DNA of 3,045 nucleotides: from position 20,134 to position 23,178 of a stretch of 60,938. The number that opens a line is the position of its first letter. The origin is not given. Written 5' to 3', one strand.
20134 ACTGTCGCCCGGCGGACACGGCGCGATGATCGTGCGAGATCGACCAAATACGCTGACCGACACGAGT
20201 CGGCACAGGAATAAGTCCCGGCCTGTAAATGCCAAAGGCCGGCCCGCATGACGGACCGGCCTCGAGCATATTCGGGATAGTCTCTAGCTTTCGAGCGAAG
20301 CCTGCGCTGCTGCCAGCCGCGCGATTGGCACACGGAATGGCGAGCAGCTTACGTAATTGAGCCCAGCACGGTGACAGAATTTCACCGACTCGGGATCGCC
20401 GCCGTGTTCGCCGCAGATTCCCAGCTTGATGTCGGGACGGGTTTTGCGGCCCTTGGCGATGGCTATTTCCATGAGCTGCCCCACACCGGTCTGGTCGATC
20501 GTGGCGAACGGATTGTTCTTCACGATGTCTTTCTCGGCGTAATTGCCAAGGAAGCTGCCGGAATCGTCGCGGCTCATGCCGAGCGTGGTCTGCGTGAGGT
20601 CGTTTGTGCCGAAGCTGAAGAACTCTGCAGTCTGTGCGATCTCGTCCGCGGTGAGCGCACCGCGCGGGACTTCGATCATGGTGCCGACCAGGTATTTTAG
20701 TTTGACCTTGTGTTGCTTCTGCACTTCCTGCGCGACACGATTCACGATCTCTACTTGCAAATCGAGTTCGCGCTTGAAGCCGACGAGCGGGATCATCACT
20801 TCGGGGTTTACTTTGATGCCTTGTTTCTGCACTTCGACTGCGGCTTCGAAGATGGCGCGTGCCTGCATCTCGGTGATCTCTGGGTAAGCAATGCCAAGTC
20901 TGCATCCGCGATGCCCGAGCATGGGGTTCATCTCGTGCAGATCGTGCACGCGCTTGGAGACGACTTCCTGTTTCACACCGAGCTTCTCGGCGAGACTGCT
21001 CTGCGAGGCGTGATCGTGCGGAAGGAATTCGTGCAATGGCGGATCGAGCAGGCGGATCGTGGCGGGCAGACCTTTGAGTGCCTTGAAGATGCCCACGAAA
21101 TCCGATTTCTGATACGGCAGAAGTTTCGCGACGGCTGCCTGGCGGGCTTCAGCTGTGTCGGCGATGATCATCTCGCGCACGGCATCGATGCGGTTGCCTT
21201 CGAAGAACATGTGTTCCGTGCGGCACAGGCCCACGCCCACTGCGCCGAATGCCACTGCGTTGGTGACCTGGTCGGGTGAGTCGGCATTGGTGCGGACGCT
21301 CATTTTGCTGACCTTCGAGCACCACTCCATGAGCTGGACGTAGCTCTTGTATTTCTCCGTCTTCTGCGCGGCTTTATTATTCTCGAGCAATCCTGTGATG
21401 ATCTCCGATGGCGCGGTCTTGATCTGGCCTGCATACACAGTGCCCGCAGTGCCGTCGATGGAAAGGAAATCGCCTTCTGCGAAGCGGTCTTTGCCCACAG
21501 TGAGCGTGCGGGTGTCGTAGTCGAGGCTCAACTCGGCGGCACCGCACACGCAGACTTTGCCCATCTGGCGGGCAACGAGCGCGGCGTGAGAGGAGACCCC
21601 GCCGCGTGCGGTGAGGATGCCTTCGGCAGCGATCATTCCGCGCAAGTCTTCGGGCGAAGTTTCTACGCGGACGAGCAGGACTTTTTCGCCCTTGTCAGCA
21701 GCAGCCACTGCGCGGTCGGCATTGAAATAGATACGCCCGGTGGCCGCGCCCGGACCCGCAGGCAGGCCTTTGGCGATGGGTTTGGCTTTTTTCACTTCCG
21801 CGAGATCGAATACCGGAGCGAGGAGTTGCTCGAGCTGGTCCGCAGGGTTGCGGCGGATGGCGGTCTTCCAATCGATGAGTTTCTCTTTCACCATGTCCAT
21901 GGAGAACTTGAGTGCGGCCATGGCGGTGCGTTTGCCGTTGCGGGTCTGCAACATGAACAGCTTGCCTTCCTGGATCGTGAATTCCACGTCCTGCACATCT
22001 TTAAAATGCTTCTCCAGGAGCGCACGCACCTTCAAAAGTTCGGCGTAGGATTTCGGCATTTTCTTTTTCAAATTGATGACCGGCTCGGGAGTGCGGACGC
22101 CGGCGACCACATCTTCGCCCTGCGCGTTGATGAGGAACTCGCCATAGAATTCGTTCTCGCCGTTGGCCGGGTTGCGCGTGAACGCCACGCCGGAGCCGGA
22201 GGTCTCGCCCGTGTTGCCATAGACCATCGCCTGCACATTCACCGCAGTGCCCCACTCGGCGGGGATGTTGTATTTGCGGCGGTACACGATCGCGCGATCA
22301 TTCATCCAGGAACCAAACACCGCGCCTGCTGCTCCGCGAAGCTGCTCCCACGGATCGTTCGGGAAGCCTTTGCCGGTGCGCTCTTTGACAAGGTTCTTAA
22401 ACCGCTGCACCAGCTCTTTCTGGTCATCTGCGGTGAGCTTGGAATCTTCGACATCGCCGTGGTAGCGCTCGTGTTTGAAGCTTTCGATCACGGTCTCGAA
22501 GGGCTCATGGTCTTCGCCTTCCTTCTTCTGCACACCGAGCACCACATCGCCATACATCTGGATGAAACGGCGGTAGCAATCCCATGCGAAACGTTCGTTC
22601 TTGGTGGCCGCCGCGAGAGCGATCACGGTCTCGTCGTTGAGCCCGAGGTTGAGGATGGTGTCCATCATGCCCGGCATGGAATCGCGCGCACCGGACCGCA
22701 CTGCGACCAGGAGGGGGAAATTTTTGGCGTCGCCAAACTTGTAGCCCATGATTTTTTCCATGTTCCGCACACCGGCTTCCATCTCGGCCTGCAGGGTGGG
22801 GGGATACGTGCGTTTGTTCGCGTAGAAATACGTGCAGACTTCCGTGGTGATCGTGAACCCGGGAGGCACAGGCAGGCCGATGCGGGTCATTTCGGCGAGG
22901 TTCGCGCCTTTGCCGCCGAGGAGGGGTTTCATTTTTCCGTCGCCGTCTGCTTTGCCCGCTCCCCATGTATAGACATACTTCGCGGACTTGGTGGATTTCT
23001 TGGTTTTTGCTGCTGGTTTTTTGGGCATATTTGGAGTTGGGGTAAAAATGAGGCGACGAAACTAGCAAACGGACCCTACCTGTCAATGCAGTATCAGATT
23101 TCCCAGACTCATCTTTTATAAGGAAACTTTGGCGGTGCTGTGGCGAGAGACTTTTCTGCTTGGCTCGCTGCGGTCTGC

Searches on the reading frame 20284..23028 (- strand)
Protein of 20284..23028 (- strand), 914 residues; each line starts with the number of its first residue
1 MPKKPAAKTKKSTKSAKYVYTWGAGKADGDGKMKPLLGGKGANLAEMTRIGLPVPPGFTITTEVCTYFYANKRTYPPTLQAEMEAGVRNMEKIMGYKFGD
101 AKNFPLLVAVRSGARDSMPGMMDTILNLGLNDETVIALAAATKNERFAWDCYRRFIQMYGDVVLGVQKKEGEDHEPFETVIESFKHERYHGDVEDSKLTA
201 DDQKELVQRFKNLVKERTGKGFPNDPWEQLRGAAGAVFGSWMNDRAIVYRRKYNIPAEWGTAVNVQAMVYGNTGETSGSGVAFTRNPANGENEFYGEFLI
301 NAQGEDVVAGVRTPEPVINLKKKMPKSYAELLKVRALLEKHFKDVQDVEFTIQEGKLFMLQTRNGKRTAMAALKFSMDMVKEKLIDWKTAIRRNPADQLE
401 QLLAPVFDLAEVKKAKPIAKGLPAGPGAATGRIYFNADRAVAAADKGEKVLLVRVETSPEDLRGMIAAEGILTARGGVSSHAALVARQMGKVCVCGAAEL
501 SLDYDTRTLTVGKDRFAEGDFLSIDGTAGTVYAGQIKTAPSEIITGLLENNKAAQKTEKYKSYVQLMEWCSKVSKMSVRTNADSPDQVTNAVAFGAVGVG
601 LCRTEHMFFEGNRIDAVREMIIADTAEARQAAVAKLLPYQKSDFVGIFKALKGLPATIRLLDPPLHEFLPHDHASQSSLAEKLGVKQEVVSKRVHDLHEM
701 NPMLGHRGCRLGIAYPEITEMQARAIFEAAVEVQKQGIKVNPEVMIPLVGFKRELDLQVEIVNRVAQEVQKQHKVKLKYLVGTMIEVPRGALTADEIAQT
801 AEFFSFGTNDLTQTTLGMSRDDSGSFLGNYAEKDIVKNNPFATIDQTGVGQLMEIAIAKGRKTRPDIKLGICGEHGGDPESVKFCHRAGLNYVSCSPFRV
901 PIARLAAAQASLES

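Call 14: search_protein_families(library=pfam, proteins=[window:20284-23028:-], max_evalue=0.001)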
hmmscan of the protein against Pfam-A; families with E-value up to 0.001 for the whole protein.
window:20284-23028:- (914 aa): 3 families
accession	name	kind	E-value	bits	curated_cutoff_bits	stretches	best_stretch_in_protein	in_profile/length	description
PF02896.24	PEP-utilizers_C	-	7.9e-80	268.6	22.8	1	561-910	5-291/293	PEP-utilising enzyme, PEP-binding domain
PF01326.24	PPDK_N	-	1.2e-55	189.6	27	3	79-323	77-226/328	Pyruvate phosphate dikinase, AMP/ATP-binding domain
PF00391.29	PEP-utilizers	-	3.5e-18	65.4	23.1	1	448-529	3-72/72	PEP-utilising enzyme, mobile domain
